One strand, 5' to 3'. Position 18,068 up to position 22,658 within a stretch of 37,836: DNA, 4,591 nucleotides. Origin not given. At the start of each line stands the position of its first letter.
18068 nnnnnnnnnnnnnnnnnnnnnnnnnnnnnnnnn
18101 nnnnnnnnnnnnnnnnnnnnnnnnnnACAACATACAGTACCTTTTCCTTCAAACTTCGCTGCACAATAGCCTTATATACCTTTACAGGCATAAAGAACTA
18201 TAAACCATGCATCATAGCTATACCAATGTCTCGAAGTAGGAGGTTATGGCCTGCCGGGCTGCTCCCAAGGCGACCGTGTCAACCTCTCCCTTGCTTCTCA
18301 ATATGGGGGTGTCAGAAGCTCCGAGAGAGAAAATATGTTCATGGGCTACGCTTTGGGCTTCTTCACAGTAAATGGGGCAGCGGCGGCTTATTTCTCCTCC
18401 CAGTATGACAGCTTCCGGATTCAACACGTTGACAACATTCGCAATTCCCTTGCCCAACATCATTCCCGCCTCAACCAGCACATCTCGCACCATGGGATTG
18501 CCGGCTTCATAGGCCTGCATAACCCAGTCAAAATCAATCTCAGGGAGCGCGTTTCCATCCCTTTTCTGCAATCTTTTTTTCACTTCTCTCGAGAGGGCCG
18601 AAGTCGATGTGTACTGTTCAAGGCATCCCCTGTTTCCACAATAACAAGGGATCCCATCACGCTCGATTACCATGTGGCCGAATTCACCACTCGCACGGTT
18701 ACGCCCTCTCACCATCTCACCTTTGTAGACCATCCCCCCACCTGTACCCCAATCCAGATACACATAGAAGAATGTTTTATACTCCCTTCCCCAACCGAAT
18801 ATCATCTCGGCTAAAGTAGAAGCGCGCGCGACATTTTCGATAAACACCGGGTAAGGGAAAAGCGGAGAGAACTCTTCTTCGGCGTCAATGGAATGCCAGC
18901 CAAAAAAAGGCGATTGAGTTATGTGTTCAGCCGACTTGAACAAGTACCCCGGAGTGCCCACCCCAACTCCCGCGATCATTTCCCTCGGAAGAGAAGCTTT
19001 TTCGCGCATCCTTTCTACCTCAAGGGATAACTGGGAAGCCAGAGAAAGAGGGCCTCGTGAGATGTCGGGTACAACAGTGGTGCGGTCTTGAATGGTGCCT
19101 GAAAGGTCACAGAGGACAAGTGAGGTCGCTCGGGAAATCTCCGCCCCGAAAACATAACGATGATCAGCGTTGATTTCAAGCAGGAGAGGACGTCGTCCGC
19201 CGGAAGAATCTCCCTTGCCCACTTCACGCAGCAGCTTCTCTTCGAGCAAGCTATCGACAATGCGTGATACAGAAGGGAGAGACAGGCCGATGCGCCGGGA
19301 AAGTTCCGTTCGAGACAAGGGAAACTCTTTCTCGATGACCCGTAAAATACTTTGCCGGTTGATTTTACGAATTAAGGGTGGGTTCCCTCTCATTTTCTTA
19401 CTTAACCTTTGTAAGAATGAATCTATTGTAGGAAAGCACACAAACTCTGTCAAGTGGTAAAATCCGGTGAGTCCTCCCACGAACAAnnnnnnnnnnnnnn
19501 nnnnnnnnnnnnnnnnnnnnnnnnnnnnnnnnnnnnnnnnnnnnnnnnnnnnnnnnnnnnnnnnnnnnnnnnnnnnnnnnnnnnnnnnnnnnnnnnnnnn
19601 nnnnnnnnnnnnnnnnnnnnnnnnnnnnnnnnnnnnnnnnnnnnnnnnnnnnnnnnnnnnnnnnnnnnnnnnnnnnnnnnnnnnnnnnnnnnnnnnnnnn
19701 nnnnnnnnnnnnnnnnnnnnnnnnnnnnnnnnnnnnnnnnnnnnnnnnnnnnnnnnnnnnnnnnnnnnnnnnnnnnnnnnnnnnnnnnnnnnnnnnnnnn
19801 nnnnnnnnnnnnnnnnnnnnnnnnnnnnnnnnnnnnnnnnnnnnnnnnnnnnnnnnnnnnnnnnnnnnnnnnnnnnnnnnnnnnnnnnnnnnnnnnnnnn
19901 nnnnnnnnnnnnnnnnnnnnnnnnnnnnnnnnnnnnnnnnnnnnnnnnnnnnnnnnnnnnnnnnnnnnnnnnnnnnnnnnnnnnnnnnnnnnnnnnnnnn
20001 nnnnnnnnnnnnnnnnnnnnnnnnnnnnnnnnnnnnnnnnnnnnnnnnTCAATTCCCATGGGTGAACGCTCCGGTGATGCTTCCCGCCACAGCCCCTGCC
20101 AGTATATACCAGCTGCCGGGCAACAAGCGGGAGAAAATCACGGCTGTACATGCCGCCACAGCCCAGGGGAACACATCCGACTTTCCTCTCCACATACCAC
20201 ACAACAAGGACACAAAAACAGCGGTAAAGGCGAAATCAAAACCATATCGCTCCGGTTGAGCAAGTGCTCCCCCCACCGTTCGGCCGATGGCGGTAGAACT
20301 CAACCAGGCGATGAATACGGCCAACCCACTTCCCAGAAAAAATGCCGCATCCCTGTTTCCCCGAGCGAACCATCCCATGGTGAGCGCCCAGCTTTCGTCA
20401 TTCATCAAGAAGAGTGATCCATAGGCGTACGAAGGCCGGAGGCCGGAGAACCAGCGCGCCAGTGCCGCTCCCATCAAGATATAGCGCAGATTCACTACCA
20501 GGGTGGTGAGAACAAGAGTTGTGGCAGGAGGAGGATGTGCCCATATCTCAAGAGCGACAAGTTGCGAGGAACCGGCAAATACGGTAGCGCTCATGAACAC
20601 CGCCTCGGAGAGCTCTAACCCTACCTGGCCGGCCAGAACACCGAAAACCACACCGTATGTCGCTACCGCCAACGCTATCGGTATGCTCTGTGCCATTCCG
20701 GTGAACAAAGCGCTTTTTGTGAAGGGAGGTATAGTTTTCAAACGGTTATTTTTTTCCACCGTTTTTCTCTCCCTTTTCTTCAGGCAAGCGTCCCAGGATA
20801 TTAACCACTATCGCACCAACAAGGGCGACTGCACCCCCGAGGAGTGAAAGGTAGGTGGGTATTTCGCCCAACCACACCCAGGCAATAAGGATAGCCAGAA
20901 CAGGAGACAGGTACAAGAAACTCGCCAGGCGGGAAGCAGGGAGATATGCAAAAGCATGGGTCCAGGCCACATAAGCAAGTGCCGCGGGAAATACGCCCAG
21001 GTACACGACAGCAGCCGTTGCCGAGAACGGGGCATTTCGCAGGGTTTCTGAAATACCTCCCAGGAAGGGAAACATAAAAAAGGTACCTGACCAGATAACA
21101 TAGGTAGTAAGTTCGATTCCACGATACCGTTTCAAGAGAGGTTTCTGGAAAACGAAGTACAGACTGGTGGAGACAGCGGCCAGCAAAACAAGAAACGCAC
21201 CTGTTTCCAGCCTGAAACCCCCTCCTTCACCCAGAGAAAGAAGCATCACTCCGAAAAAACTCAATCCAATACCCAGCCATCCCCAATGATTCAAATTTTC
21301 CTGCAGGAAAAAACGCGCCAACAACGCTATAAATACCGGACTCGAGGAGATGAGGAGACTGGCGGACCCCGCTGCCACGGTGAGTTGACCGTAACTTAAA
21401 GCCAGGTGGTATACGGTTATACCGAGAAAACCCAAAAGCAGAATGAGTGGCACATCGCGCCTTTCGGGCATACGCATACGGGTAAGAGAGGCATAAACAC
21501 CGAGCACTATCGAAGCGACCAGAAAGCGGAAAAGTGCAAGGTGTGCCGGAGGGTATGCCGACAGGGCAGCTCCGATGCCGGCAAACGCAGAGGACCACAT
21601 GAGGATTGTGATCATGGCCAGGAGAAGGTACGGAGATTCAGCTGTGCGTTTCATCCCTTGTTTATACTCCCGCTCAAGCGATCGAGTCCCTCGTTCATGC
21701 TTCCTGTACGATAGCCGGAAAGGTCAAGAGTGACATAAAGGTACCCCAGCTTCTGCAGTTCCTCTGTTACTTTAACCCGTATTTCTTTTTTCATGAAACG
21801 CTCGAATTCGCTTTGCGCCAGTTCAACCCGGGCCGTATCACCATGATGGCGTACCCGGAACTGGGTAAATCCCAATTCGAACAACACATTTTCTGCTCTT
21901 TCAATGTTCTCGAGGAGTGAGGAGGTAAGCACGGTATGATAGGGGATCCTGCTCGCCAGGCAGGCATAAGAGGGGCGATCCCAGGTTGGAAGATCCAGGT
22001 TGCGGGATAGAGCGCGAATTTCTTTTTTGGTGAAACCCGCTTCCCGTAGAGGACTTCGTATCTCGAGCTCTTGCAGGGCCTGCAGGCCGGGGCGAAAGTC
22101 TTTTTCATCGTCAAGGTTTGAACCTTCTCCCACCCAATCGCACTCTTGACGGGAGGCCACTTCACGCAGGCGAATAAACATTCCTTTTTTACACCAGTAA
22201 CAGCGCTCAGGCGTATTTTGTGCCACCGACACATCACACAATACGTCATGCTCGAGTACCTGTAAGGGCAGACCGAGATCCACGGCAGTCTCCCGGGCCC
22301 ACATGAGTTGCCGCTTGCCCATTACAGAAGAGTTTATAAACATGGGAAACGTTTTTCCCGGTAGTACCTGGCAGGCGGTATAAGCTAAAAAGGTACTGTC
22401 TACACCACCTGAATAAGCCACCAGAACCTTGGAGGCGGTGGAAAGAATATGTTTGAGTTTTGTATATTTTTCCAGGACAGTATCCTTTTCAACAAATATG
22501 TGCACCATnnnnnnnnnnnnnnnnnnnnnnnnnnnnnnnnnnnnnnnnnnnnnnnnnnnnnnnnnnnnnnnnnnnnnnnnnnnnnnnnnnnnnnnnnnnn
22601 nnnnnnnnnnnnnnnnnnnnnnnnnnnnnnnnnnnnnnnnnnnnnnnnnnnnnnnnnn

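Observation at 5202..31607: Modular repeat family with 7-nt (and 8-nt) internal periodicity fills almost every long intergenic spacer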

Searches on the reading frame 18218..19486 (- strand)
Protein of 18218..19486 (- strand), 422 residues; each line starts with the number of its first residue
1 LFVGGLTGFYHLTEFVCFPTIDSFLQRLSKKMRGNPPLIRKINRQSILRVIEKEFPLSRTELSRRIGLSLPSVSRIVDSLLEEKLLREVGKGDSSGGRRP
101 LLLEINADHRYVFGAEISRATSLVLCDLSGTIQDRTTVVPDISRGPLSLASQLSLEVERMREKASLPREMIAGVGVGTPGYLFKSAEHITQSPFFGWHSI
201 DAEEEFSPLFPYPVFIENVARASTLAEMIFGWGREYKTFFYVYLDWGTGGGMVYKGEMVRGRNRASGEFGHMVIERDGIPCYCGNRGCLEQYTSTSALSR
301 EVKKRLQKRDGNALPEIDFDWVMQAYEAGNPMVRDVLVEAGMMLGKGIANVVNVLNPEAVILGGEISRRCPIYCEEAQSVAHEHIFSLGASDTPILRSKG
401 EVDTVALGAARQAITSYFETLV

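Call 14: search_protein_families(library=pfam, proteins=[window:18218-19486:-])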
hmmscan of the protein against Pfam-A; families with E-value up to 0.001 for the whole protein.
window:18218-19486:- (422 aa): 7 families
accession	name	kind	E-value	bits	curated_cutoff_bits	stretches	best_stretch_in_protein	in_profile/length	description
PF00480.26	ROK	-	3.8e-46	158.4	22.9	1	123-410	13-288/294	ROK family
PF12802.13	MarR_2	-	3.6e-06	27.5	27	1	47-88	10-52/61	MarR family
PF13412.12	HTH_24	-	5.9e-06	26.2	21.9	1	43-85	4-46/48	Winged helix-turn-helix DNA-binding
PF09339.16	HTH_IclR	-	2.9e-05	24.2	22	1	52-88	13-50/52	IclR helix-turn-helix domain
PF13545.12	HTH_Crp_2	-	0.00019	21.8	27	1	53-90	19-56/70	Crp-like helix-turn-helix domain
PF25213.1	HVO_A0261_N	-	0.0002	21.6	35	1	38-91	7-59/86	HVO_A0261 N-terminal domain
PF01047.28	MarR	-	0.00037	20.8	24.6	1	46-86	7-47/59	MarR family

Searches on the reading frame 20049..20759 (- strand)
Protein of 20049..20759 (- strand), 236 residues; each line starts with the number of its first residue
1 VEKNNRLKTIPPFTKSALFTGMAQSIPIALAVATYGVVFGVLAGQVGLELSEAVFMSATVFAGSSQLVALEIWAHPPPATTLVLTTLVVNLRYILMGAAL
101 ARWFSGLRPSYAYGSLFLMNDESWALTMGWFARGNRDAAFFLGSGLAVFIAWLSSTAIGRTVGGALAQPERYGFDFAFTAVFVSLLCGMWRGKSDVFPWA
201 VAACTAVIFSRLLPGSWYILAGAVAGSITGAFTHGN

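Call 14: search_protein_families(library=pfam, proteins=[window:20049-20759:-])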
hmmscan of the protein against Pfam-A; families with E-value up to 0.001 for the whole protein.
window:20049-20759:- (236 aa): 1 family
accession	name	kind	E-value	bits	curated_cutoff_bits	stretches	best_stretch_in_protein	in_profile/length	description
PF03591.19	AzlC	-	7e-35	120.9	32.1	1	27-166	1-137/137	AzlC protein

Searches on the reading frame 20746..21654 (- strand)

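Call 15: search_protein_families(library=pfam, proteins=[window:20746-21654:-])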
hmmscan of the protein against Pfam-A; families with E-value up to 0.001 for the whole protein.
window:20746-21654:- (302 aa): 3 families
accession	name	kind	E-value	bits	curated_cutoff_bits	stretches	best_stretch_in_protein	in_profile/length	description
PF00892.27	EamA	-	6.4e-43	146.7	28.2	2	151-285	2-134/135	EamA-like transporter family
PF03151.22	TPT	-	9.9e-05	22.3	30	1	36-282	31-288/291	Triose-phosphate Transporter family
PF16913.11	PUNUT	-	0.00066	19.5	30.6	1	66-171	72-183/321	Purine nucleobase transmembrane transport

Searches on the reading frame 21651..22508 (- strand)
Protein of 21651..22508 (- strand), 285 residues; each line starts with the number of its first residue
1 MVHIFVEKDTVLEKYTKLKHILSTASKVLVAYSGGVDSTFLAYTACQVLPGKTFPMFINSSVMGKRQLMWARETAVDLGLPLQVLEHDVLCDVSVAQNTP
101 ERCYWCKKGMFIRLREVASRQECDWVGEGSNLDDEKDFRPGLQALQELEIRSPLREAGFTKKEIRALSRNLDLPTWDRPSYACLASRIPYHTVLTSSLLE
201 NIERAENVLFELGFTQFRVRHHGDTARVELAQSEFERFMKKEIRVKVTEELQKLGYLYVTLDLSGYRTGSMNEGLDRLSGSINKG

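Call 15: search_protein_families(library=pfam, proteins=[window:21651-22508:-])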
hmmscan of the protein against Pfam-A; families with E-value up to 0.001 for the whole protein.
window:21651-22508:- (285 aa): 0 families

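Call 40: find_homologous_proteins(query=window:21651-22508:-, max_evalue=0.00001)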
Query window:21651-22508:- (285 aa): 7901 proteins with E <= 0.00001 among 8000 candidates; the best 120 are listed.
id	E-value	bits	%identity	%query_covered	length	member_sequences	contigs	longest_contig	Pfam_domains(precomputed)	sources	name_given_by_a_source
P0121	2.6e-188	642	100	100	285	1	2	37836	-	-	-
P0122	1.3e-127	443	71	97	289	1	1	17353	-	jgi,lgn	-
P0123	1.2e-79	286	51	94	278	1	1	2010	PF24167.2,PF02540.24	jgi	jgi:pyridinium-3,5-biscarboxylic acid mononucleotide sulfurtransferase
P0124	2.5e-78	281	51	93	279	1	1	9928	-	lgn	-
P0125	2.6e-78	281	48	95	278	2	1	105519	PF02540.24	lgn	-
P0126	1.3e-77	279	51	95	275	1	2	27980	PF06508.20,PF02540.24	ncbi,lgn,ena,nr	ncbi:MAG: ATP-dependent sacrificial sulfur transferase LarE [Eubacterium sp.]|nr:ATP-dependent sacri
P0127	3.1e-77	278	50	94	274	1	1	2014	PF02540.24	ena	-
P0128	5.1e-77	277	49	94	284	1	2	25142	PF01171.27,PF02540.24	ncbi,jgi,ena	-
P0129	5.1e-77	277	49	95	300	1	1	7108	PF02540.24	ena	-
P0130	6.7e-77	277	50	96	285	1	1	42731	PF02540.24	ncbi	-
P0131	6.8e-77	277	50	93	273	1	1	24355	PF02540.24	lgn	-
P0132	6.8e-77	277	49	94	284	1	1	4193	PF06508.20,PF01171.27,PF02540.24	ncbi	-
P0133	7.2e-77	277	52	93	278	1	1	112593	PF02540.24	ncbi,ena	-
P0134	8.8e-77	276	51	91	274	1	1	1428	-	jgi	jgi:uncharacterized protein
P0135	9.6e-77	276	49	93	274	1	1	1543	PF02540.24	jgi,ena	-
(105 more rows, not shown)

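Call 41: find_encoding_contigs(protein=P0122, flank=10000, max_places=4)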
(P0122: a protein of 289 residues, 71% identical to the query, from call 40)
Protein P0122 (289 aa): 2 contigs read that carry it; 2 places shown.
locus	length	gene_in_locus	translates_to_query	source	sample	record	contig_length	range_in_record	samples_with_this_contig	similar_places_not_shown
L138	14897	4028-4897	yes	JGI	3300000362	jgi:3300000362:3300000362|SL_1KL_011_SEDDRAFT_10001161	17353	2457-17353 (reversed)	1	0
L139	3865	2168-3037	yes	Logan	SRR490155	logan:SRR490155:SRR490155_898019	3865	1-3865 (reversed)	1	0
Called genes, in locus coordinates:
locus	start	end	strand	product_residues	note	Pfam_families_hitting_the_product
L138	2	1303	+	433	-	?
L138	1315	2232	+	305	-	PF04204:HTS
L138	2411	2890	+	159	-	PF10080:FtrD-like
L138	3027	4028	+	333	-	PF02568:ThiI, PF18297:NFACT-R_2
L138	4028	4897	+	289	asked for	-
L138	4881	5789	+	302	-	PF00892:EamA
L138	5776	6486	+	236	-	PF03591:AzlC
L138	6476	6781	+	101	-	PF05437:AzlD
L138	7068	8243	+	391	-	PF13412:HTH_24 (faint), PF00480:ROK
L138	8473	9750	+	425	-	PF01547:SBP_bac_1, PF13416:SBP_bac_8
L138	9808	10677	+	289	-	-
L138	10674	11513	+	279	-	-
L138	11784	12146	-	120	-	-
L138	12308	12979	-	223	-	PF00702:Hydrolase, PF12710:HAD, PF13419:HAD_2, PF13242:Hydrolase_like (weak)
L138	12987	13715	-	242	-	PF00881:Nitroreductase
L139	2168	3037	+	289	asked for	-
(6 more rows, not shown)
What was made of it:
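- The large spacers coincide with gene-content differences from the relative (call 41).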
